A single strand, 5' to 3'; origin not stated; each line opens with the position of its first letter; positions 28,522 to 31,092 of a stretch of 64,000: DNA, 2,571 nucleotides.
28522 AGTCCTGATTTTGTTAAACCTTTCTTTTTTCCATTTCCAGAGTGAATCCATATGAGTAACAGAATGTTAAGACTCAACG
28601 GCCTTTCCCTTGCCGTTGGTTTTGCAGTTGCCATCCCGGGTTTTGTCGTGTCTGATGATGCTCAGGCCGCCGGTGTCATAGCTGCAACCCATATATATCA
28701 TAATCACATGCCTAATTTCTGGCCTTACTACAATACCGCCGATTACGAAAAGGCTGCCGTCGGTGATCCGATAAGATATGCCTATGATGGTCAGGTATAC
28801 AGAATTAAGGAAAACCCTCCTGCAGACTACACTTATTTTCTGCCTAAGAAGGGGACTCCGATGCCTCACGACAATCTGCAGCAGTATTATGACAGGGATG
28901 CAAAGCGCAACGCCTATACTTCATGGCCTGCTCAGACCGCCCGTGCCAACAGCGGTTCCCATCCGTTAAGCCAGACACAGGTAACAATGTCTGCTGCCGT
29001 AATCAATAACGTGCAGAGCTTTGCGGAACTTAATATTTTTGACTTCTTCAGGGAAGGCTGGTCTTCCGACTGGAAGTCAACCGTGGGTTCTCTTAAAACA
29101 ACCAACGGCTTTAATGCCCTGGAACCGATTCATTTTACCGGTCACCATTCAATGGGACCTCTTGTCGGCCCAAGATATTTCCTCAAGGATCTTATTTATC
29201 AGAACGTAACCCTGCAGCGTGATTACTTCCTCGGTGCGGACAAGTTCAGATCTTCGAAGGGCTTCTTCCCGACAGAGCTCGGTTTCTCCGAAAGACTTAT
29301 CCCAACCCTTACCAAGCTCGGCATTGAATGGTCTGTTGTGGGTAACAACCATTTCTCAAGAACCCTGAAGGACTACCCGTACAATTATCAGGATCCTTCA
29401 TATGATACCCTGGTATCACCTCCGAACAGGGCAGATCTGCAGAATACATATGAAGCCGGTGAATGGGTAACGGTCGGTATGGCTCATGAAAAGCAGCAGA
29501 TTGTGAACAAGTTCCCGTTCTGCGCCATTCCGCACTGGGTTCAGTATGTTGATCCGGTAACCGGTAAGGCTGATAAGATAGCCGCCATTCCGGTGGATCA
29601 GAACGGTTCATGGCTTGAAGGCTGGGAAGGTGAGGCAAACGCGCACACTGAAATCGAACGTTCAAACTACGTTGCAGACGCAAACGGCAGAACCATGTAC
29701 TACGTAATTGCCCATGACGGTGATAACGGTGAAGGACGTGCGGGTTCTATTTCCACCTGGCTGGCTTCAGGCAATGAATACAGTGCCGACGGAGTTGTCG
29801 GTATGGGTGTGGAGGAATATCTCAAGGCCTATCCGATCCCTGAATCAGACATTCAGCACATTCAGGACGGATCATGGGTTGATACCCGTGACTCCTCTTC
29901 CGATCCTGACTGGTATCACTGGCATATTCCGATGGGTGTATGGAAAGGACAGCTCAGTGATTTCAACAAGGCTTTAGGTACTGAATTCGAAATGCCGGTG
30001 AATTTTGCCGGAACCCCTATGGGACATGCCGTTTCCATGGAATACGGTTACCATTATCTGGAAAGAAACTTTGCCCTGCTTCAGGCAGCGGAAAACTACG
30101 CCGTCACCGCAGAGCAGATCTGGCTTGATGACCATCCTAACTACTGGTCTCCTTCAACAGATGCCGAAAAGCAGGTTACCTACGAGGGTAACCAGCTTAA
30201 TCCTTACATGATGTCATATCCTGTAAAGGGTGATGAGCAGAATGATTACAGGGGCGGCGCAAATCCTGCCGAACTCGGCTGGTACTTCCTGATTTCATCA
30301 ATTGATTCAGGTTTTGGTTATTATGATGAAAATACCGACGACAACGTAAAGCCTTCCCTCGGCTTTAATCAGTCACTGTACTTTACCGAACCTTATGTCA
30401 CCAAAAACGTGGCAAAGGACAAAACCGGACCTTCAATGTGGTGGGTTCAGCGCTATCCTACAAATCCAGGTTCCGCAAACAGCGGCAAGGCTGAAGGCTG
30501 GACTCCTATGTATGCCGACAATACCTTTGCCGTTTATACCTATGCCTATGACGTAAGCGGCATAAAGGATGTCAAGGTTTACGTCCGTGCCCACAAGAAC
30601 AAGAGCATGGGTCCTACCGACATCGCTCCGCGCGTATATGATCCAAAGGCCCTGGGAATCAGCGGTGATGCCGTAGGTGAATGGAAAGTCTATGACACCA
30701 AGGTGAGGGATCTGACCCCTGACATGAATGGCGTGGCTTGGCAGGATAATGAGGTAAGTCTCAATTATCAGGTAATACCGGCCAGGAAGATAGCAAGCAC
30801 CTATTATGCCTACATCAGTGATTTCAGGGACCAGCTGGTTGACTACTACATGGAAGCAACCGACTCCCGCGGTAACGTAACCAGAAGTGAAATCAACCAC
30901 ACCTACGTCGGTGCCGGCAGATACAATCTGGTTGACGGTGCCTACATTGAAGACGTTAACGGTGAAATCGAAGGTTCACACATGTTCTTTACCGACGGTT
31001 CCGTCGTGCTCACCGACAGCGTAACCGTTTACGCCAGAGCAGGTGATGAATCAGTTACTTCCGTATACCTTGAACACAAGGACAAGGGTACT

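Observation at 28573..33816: A 1747-aa secreted GH57/GH119-like enzyme with six PKD repeats and a sorting tail: candidate cell-surface starch-processing machine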

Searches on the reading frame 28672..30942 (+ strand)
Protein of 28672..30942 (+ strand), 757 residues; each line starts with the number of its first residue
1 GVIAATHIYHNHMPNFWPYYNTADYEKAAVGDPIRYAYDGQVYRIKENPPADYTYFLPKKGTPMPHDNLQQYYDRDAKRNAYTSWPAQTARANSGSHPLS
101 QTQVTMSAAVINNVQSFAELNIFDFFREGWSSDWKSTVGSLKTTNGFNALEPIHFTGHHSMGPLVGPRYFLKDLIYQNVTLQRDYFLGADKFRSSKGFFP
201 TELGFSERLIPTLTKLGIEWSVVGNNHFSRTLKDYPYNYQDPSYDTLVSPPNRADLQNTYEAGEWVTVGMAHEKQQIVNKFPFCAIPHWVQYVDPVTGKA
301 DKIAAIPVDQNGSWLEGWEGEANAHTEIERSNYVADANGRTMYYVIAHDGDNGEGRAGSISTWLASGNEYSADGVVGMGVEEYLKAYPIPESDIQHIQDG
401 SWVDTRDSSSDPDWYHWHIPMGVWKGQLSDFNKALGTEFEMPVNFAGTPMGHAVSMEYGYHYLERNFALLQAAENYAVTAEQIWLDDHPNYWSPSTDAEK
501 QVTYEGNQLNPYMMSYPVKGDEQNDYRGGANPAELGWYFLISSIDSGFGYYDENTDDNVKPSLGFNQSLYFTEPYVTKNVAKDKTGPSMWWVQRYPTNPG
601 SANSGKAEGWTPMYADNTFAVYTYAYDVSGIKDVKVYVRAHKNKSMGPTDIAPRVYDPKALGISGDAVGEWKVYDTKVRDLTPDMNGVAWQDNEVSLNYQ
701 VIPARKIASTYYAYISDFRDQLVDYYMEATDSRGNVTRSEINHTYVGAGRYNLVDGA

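Call 23: search_solved_structures(query=A1, max_evalue=10, show_alignments=3)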
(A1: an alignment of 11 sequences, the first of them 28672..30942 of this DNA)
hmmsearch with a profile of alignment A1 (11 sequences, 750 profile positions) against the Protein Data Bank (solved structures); distinct sequences matched with E-value up to 10: 2.
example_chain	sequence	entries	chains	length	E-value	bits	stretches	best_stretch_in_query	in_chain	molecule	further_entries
2ipa_B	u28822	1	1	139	0.028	16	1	596-659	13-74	Protein arsC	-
1jl3_A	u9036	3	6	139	0.1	14.2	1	597-658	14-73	ARSENATE REDUCTASE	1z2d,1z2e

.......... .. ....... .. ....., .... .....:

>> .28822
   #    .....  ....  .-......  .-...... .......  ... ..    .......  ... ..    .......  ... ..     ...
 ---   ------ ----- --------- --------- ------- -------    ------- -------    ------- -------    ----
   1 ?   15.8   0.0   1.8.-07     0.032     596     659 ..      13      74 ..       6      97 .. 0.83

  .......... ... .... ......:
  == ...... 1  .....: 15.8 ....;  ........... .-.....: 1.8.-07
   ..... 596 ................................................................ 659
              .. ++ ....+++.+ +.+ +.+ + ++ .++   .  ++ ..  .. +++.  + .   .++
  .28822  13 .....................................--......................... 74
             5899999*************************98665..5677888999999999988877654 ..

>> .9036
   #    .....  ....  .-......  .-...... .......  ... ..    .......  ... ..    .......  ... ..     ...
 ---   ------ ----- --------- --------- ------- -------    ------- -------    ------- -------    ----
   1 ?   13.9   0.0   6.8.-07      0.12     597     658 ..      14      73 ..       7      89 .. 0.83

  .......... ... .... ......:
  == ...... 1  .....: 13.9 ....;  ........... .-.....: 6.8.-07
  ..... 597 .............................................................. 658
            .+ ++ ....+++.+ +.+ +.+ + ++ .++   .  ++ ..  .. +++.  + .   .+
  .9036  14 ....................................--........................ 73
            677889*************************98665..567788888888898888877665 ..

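Call 38: search_protein_families(library=pfam, proteins=[window:28672-30942:+], max_evalue=1)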
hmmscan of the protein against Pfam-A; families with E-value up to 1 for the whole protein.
window:28672-30942:+ (757 aa): 1 family
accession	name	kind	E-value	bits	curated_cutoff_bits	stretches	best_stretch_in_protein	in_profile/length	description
PF03065.20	Glyco_hydro_57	-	0.00011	22.1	21.2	1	118-239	71-187/291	Glycosyl hydrolase family 57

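Call 39: predict_structure(alignment_id=A1)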
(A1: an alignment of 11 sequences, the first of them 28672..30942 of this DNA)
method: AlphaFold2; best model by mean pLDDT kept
length: 757 residues; sequences in the alignment: 11
mean_pLDDT: 51.1   pTM: 0.44
mean pLDDT of the five models: 51.1, 49.1, 44.6, 43.8, 41.1
residues with pLDDT >= 90: 20; 70-90: 153; 50-70: 191; < 50: 393
segments of 3 or more residues with pLDDT < 50: 1-3, 10-18, 28-43, 57-62, 64-69, 106-130, 153-336, 349-358, 392-422, 498-529, 545-560, 597-615, 686-704, 749-757
pLDDT, mean of each block of 10 residues (from residue 1): 50 44 51 40 51 52 47 56 71 78 52 42 41 68 81 38 24 23 25 25 27 30 23 28 29 31 31 26 30 34 41 38 46 50 52 43 59 63 64 33 26 28 54 61 59 53 63 81 70 48 38 36 39 63 45 32 64 83 80 54 27 53 85 93 66 78 82 89 49 33 58 83 87 85 61 29
secondary structure, 60 per line:
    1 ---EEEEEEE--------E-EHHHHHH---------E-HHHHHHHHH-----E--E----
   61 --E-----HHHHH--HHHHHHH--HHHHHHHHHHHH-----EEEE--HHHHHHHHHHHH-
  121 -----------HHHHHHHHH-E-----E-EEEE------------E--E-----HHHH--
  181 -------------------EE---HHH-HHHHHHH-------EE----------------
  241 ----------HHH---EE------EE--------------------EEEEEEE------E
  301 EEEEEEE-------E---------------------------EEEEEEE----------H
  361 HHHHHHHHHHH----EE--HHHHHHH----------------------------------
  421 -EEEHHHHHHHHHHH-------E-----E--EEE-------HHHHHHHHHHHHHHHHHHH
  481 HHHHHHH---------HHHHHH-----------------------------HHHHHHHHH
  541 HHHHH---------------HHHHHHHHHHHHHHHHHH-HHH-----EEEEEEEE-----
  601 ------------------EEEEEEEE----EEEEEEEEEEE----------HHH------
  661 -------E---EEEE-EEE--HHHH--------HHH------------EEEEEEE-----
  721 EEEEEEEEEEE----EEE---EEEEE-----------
elements in order (helices of 4 or more, strands of 3 or more residues): E4-10 H22-27 H39-47 H69-73 H76-82 H85-96 E102-105 H108-119 H132-140 E150-153 H175-178 H209-215 E287-293 E300-307 E343-349 H360-371 H380-386 E422-424 H425-435 E452-454 H462-487 H497-502 H532-545 H561-578 E588-595 E619-626 E631-641 E672-675 E677-679 H682-685 E709-715 E721-731 E736-738 E742-746

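Call 55: search_protein_representatives(alignment_id=A1)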
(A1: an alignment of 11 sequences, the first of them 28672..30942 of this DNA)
Query: 11 sequences, 750 profile positions. Proteins with E-value up to 0.001 (for the whole library): 463; up to 1e-10: 295; up to 1e-30: 152. The best 150 are listed.
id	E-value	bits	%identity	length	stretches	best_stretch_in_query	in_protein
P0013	0.0e+00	1438.7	-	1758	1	1-750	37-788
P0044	0.0e+00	1387.6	-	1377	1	1-750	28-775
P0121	0.0e+00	1381.9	-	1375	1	1-750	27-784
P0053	0.0e+00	1374.4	-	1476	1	1-750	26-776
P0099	0.0e+00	1355.4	-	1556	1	2-750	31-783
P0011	0.0e+00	1348.3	-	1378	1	1-750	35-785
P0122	0.0e+00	1305.1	-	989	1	2-750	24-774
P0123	0.0e+00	1202.3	-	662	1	1-640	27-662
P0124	0.0e+00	1113.6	-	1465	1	2-750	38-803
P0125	0.0e+00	1093.9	-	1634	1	1-750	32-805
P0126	1.7e-215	734.2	-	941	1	2-748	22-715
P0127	6.0e-199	679.5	-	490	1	275-750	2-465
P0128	3.0e-188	644.2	-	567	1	3-481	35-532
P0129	6.0e-122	424.9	-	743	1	509-750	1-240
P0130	3.1e-117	409.3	-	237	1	117-352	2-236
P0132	1.6e-100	354.1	-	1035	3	62-421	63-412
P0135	3.3e-90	320.0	-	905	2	59-421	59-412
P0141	1.6e-84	301.2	-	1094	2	59-417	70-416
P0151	3.0e-81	290.4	-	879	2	60-428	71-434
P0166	7.3e-74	266.0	-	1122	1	35-749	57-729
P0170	5.7e-73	263.0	-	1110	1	5-750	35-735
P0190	6.1e-61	223.2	-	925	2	74-413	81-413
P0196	2.3e-56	208.1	-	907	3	74-427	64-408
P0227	1.3e-42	162.6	-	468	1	74-403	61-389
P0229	2.4e-42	161.7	-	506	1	53-428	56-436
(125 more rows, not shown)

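Call 60: search_solved_structures(query=A2, max_evalue=10, show_alignments=4)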
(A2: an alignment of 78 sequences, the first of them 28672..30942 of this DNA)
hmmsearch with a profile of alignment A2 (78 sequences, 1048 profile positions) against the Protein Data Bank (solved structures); distinct sequences matched with E-value up to 10: 5.
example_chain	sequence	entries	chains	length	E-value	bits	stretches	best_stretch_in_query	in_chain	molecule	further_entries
2laa_A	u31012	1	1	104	1.6e-09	39.8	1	711-804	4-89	Beta/alpha-amylase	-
7e1y_A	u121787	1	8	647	2.2e-09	39.4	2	161-238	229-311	Glycoside hydrolase, family 57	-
2lab_A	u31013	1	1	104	5.5e-09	38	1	711-803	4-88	Beta/alpha-amylase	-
2c3v_A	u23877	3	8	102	7.9e-08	34.2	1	712-797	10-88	ALPHA-AMYLASE G-6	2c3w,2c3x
1k1w_A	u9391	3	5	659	5.5e-05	24.8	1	161-238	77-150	4-ALPHA-GLUCANOTRANSFERASE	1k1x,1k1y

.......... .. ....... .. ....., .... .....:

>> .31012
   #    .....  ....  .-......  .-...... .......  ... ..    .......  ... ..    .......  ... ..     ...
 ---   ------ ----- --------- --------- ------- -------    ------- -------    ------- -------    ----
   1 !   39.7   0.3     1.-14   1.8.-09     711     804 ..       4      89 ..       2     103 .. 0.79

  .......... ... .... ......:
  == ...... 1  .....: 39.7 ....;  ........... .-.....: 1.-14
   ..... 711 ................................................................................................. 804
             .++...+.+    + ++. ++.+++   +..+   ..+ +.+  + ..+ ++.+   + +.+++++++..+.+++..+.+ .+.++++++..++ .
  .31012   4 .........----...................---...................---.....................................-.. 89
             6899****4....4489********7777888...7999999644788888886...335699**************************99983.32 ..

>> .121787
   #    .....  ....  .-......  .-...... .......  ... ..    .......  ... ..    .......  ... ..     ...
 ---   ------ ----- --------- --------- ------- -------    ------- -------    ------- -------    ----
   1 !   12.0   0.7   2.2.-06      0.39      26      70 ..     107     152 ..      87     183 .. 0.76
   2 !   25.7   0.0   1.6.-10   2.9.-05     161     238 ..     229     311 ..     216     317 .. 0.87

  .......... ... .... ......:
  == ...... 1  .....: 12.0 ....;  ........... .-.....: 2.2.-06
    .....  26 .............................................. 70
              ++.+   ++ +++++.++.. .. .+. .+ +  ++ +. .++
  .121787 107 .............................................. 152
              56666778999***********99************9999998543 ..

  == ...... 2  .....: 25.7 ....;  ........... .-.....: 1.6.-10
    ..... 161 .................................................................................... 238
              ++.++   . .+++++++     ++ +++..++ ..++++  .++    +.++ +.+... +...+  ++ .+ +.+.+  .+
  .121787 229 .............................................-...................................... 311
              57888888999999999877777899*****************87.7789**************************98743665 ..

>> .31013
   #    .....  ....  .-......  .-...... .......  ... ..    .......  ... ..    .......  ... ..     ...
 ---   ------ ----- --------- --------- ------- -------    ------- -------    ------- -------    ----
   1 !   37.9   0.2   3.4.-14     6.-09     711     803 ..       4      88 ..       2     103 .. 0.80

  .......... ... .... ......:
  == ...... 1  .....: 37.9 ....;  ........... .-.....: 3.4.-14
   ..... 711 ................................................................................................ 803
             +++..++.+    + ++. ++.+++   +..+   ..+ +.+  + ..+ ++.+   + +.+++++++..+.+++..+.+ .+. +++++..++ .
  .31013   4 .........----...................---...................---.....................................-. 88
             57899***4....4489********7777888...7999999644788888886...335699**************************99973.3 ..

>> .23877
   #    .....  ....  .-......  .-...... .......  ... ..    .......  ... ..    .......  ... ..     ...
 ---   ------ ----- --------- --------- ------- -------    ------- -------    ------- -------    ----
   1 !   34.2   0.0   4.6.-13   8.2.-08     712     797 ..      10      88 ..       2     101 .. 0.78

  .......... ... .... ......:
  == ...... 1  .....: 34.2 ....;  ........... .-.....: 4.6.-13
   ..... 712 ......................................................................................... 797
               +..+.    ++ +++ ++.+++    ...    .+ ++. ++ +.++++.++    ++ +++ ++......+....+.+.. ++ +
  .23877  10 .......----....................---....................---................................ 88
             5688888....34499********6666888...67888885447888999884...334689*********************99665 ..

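Call 61: search_solved_structures(query=A2, max_evalue=10, show_alignments=5)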
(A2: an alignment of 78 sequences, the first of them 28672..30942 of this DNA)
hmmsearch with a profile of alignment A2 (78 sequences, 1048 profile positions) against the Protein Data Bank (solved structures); distinct sequences matched with E-value up to 10: 5.
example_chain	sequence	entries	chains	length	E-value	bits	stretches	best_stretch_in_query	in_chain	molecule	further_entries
2laa_A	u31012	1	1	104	1.6e-09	39.8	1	711-804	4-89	Beta/alpha-amylase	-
7e1y_A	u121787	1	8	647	2.2e-09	39.4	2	161-238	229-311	Glycoside hydrolase, family 57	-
2lab_A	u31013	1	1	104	5.5e-09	38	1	711-803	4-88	Beta/alpha-amylase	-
2c3v_A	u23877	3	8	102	7.9e-08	34.2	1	712-797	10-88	ALPHA-AMYLASE G-6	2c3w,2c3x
1k1w_A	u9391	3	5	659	5.5e-05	24.8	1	161-238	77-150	4-ALPHA-GLUCANOTRANSFERASE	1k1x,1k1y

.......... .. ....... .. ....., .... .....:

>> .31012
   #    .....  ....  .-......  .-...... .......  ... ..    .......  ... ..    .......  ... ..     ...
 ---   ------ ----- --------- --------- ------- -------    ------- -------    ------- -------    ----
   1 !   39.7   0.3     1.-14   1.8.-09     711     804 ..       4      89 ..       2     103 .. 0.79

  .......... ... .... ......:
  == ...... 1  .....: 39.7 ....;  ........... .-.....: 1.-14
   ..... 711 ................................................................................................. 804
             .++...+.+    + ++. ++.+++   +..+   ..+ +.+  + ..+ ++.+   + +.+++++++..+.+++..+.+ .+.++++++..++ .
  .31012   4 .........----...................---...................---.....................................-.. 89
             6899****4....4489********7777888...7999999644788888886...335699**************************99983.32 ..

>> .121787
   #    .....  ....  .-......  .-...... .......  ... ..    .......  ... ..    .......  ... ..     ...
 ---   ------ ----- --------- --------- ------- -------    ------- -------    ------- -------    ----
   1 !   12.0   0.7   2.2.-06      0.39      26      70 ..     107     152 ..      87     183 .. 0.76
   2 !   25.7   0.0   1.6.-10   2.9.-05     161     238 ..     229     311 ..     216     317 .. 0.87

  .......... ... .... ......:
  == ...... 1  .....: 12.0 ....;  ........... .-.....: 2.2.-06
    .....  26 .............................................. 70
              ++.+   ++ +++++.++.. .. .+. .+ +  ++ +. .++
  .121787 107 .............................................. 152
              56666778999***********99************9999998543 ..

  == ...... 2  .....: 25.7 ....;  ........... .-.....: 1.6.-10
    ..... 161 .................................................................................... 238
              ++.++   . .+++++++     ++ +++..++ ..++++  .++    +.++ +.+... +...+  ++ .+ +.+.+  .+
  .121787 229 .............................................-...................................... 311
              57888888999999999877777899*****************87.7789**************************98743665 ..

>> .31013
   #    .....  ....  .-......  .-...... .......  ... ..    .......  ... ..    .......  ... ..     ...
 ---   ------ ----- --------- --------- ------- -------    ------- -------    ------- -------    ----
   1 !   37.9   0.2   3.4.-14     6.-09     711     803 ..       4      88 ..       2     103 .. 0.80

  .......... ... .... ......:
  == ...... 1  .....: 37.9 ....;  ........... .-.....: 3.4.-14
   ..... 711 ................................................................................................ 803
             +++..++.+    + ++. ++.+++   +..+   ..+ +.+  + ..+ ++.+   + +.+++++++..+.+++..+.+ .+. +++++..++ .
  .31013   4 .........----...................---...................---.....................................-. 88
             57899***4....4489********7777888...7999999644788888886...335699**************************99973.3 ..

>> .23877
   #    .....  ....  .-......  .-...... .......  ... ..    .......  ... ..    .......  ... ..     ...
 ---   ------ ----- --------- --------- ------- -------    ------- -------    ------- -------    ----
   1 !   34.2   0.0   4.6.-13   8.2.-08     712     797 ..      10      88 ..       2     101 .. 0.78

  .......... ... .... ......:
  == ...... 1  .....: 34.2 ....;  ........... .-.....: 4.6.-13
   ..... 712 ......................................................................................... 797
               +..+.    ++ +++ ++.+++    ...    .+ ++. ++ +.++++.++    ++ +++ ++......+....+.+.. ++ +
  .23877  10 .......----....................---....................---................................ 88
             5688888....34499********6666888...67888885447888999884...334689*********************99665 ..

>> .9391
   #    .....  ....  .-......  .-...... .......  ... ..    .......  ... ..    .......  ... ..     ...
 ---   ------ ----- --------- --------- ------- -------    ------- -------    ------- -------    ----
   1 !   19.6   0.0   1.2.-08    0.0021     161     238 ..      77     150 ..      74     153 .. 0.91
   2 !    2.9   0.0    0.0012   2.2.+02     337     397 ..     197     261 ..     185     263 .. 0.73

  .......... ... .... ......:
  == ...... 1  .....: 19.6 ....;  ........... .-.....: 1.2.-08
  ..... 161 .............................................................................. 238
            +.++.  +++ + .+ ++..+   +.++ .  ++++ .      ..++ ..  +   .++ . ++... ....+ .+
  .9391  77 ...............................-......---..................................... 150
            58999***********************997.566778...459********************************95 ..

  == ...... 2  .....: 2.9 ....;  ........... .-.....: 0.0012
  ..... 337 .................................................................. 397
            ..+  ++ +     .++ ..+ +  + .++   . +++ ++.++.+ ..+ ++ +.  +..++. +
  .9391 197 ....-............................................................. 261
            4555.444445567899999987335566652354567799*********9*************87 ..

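Call 70: predict_structure(alignment_id=A2)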
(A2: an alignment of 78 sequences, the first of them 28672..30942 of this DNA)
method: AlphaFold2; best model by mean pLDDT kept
length: 757 residues; sequences in the alignment: 78
mean_pLDDT: 95.2   pTM: 0.95
mean pLDDT of the five models: 95.2, 94.8, 94.6, 94.3, 94.1
residues with pLDDT >= 90: 690; 70-90: 61; 50-70: 6; < 50: 0
segments of 3 or more residues with pLDDT < 50: none
pLDDT, mean of each block of 10 residues (from residue 1): 94 94 95 97 96 94 93 93 97 97 98 98 94 97 98 98 97 99 97 97 97 98 98 91 88 97 95 91 98 98 98 93 87 92 96 84 95 96 98 98 81 93 96 97 92 96 95 99 98 98 98 98 97 99 90 79 97 98 98 97 94 95 98 99 97 98 97 98 96 85 97 98 99 98 96 77
secondary structure, 60 per line:
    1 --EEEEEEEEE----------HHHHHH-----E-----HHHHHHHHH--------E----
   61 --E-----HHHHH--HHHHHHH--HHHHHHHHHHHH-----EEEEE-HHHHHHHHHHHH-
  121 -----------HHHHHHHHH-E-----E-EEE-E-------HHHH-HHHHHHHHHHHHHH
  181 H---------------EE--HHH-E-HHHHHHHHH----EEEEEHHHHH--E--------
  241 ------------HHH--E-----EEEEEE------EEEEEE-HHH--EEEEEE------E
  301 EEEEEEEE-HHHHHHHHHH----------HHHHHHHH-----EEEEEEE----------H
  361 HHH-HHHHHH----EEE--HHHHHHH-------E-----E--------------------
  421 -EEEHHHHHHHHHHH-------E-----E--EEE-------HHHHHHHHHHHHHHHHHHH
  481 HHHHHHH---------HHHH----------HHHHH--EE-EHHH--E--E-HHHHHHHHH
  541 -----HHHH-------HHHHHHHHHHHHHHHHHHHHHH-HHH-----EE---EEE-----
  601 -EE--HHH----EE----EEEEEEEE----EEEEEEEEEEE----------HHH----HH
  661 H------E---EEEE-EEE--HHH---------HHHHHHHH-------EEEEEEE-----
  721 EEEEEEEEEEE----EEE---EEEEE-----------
elements in order (helices of 4 or more, strands of 3 or more residues): E3-11 H22-27 H39-47 H69-73 H76-82 H85-96 E102-106 H108-119 H132-140 E150-152 H162-165 H167-181 H207-215 E220-224 H225-229 E264-269 E276-281 E288-293 E300-308 H310-319 H330-337 E343-349 H360-363 H365-370 E375-377 H380-386 E422-424 H425-435 E452-454 H462-487 H497-500 H511-515 H532-540 H546-549 H557-578 E593-595 E619-626 E631-641 E672-675 E677-679 H694-701 E709-715 E721-731 E736-738 E742-746
